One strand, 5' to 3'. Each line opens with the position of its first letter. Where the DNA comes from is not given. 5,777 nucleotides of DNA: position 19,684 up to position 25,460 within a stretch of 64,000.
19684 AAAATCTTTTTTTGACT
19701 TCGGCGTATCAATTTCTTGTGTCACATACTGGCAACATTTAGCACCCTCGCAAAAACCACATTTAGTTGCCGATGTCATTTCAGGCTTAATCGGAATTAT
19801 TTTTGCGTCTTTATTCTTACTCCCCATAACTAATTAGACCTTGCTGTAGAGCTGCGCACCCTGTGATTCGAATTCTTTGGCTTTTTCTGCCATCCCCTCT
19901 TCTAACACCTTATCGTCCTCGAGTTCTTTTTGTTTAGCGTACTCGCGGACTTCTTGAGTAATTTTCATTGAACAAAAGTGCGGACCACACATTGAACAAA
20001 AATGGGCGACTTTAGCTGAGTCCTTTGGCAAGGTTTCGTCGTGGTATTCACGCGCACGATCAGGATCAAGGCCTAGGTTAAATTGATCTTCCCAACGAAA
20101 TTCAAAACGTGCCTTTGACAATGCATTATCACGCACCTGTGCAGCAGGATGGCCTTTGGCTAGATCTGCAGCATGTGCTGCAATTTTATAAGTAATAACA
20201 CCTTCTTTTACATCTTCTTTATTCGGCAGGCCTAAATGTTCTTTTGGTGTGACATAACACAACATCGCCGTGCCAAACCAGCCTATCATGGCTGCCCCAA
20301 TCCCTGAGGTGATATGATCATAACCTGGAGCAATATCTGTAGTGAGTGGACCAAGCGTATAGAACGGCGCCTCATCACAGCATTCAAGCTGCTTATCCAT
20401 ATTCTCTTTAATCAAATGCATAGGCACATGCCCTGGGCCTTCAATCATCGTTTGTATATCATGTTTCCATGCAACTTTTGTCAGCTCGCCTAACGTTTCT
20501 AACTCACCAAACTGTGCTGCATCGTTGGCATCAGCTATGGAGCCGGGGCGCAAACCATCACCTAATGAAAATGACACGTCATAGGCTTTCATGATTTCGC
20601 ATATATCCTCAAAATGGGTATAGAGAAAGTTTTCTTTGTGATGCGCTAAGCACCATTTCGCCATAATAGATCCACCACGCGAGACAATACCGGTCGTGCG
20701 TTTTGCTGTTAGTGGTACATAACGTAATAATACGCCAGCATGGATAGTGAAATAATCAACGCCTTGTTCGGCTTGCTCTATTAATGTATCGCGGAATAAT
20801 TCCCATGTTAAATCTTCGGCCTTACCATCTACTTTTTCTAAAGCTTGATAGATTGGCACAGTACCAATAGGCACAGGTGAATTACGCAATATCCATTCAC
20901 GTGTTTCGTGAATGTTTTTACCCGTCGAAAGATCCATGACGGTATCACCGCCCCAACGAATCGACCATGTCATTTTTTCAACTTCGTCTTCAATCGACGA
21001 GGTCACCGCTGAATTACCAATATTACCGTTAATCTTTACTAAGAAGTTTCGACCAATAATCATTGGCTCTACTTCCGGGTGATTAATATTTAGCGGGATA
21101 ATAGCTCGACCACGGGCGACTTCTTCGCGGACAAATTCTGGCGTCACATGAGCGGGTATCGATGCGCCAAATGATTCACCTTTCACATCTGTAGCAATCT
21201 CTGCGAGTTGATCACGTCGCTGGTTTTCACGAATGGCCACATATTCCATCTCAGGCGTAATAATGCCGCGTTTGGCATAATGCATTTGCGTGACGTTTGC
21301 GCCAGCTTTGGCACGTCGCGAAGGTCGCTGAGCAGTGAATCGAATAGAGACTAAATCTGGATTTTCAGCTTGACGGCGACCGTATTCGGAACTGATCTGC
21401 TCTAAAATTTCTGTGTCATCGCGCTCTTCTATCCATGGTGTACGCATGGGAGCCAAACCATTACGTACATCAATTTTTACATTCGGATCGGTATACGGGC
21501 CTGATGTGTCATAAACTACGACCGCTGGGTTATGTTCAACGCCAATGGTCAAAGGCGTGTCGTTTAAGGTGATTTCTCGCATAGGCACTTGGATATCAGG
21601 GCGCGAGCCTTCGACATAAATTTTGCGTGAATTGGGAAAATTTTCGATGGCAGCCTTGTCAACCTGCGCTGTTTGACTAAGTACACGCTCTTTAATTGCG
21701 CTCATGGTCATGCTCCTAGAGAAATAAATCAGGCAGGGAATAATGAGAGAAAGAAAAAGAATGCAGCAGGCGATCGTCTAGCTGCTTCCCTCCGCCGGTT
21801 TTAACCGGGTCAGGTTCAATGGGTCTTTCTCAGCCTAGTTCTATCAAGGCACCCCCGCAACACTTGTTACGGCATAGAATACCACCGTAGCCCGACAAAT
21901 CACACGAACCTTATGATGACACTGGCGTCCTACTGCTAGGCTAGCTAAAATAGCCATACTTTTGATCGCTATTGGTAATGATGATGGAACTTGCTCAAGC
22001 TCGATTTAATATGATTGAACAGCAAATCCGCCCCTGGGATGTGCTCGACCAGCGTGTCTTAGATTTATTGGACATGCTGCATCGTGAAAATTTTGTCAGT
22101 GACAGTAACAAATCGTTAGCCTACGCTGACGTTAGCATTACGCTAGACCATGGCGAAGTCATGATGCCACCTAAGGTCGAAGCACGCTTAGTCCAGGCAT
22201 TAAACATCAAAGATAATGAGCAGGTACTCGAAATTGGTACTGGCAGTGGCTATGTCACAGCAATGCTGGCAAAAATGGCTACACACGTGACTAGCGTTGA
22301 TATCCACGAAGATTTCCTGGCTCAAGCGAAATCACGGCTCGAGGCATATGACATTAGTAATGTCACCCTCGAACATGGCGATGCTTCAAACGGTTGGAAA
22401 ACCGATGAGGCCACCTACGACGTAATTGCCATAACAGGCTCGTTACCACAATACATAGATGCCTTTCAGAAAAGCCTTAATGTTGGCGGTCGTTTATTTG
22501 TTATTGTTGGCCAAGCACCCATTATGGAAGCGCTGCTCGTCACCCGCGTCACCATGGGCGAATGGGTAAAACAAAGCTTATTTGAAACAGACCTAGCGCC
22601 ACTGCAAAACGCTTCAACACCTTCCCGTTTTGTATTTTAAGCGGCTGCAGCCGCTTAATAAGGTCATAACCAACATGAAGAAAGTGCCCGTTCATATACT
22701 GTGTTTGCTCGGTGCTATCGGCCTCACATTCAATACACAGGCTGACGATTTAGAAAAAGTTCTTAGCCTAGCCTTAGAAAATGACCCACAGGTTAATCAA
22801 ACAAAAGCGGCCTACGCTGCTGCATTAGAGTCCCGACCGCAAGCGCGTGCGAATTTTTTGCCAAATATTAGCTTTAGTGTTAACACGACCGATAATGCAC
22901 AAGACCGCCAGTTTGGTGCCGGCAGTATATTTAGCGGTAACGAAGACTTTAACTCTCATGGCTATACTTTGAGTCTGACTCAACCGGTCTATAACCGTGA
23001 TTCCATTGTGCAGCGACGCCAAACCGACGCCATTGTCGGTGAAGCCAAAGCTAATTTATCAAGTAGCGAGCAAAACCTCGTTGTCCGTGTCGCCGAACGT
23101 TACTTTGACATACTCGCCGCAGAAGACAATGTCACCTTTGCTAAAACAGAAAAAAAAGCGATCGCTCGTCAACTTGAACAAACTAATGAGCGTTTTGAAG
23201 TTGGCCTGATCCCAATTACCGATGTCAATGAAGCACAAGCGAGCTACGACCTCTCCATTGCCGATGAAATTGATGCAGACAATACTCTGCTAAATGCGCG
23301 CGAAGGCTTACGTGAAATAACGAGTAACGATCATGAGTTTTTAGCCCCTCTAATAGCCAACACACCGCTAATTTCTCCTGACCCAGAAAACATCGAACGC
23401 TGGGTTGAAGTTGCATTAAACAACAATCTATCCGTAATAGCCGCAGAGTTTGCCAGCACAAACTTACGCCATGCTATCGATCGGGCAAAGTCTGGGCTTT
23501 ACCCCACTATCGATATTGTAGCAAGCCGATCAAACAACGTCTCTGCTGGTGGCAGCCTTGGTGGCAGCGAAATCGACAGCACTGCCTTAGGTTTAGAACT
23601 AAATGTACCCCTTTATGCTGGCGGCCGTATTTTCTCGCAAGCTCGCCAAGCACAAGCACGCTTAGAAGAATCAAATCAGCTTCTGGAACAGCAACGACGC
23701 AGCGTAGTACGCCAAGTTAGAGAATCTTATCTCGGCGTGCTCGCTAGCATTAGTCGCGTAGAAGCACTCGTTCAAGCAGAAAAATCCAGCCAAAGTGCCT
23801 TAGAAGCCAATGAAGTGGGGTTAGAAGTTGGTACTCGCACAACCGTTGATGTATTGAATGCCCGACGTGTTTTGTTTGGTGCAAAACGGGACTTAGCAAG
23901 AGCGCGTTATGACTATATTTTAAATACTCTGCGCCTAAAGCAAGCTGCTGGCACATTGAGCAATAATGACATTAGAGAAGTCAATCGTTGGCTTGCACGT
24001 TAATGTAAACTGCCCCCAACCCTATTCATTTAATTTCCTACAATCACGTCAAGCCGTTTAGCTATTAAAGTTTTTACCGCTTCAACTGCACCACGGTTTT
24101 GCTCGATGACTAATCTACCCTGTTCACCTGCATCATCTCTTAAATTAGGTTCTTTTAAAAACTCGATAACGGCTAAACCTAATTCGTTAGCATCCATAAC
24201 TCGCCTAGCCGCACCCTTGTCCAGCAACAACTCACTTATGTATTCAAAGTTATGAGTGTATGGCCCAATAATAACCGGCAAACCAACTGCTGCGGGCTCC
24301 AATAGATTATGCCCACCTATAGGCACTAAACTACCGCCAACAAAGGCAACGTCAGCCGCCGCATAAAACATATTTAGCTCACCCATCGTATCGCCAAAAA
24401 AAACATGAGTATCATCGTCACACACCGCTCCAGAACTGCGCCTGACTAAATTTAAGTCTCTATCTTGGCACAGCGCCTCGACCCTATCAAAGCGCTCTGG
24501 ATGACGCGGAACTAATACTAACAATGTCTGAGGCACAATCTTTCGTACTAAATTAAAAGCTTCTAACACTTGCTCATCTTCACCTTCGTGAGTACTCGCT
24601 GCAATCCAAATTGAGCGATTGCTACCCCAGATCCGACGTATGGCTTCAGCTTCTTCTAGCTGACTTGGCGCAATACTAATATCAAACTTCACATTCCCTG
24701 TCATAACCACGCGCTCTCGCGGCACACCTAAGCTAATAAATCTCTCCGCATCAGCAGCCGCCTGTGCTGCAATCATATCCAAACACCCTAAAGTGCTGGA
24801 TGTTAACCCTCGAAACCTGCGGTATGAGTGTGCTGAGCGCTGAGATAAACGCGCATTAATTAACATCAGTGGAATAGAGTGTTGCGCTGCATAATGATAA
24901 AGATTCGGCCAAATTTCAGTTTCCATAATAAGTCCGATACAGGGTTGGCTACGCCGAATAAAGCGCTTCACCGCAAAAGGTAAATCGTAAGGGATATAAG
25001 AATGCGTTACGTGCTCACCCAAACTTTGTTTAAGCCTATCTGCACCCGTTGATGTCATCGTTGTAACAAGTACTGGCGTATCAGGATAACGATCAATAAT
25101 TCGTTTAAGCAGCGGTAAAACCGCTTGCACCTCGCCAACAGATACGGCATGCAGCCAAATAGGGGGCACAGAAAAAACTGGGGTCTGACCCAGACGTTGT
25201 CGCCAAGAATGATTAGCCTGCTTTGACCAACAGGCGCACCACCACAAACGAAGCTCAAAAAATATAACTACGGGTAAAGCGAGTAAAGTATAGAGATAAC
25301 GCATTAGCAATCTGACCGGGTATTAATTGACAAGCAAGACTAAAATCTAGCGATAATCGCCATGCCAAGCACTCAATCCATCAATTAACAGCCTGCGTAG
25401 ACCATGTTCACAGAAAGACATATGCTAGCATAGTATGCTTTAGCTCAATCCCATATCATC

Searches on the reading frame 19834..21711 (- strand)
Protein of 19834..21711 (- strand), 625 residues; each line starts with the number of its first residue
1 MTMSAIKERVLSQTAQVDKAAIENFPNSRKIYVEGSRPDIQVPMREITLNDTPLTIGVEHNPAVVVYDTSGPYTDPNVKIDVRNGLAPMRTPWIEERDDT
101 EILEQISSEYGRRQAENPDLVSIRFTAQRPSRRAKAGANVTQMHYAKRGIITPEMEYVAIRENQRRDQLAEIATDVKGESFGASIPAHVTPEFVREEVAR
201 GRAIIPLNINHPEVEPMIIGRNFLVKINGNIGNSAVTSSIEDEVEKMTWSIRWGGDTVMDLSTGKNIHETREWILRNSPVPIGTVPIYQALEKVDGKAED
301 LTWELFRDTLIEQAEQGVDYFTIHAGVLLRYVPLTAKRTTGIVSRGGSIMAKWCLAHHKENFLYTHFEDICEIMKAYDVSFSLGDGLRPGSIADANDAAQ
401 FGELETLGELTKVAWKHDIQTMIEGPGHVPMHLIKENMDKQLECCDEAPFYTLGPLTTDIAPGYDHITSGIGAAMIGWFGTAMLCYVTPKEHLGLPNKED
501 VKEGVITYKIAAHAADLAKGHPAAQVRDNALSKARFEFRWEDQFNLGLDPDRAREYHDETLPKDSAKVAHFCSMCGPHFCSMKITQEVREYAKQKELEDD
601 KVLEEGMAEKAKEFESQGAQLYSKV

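Call 82: search_protein_families(library=pfam, proteins=[window:19834-21711:-], max_evalue=0.00001)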
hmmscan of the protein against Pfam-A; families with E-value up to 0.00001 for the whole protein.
window:19834-21711:- (625 aa): 2 families
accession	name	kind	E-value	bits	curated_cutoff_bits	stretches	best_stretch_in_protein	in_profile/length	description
PF01964.24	ThiC_Rad_SAM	-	3.2e-187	622.9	25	1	141-587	1-420/420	Radical SAM ThiC family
PF13667.11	ThiC-associated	-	5.1e-34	116.4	27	1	25-101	2-81/81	ThiC-associated domain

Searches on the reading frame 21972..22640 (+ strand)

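Call 26: search_protein_families(library=pfam, proteins=[window:21972-22640:+])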
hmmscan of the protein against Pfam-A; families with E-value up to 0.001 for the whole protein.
window:21972-22640:+ (222 aa): 17 families
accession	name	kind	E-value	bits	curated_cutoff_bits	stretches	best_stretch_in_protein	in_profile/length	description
PF01135.25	PCMT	-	3.8e-31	108.9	20.3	1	14-204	6-198/210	Protein-L-isoaspartate(D-aspartate) O-methyltransferase (PCMT)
PF13649.12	Methyltransf_25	-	1.5e-13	51.6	27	1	85-162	1-77/97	Methyltransferase domain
PF00398.26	RrnaAD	-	4.1e-12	46.2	24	1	67-162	16-111/263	Ribosomal RNA adenine dimethylase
PF13847.12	Methyltransf_31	-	1e-11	45.1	27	1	79-170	1-95/145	Methyltransferase domain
PF08242.18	Methyltransf_12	-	2.5e-10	41.4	30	1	86-158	1-75/98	Methyltransferase domain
PF08241.18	Methyltransf_11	-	2.1e-08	35.1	21.2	1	86-159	1-71/95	Methyltransferase domain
PF05175.20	MTS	-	1.7e-07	31.4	23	1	73-152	23-102/170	Methyltransferase small domain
PF08704.16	GCD14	-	5.5e-06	26.7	26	1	70-169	29-132/247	tRNA methyltransferase complex GCD14 subunit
PF01209.24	Ubie_methyltran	-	5.8e-06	26.3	20.1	1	75-186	41-160/233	ubiE/COQ5 methyltransferase family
PF12847.13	Methyltransf_18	-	1.3e-05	25.7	27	1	76-156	8-90/151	Methyltransferase domain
PF05401.17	NodS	-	1.5e-05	25.3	24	1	77-158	39-116/201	Nodulation protein S (NodS)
PF13489.12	Methyltransf_23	-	1.9e-05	24.9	27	1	75-158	14-91/164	Methyltransferase domain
PF02390.23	Methyltransf_4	-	2.7e-05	24.2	24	1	82-139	2-61/173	Putative methyltransferase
PF05891.18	Methyltransf_PK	-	6.9e-05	22.9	27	1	78-155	52-129/218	AdoMet dependent proline di-methyltransferase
PF02353.26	CMAS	-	0.00044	20.1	27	1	73-204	54-190/273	Mycolic acid cyclopropane synthetase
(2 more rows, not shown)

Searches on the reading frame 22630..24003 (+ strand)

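Call 26: search_protein_families(library=pfam, proteins=[window:22630-24003:+])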
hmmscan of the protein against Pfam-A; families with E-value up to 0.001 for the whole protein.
window:22630-24003:+ (457 aa): 1 family
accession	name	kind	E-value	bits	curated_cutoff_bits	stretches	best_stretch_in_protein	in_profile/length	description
PF02321.23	OEP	-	9.4e-60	202.1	22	2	256-441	2-187/187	Outer membrane efflux protein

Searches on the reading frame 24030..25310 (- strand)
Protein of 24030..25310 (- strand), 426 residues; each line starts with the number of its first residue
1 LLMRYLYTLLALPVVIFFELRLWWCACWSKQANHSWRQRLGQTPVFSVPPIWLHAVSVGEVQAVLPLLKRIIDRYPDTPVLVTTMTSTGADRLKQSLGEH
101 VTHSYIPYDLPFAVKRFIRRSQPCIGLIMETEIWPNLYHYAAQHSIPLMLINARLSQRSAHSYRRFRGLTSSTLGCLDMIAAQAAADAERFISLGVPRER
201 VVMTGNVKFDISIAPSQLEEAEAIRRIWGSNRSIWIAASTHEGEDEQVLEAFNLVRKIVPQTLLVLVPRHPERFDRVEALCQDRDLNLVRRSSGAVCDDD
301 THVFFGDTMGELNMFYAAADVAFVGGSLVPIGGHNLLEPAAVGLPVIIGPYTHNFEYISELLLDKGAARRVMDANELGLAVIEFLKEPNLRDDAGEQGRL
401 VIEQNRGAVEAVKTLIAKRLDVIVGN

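Call 82: search_protein_families(library=pfam, proteins=[window:24030-25310:-], max_evalue=0.00001)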
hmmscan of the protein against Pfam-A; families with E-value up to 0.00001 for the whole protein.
window:24030-25310:- (426 aa): 2 families
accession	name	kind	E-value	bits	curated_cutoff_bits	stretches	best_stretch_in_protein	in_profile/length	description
PF04413.22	Glycos_transf_N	-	2.8e-67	226.2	23.9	1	35-211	2-179/179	3-Deoxy-D-manno-octulosonic-acid transferase (kdotransferase)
PF00534.26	Glycos_transf_1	-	7.1e-08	32.6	26.4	1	246-399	31-170/172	Glycosyl transferases group 1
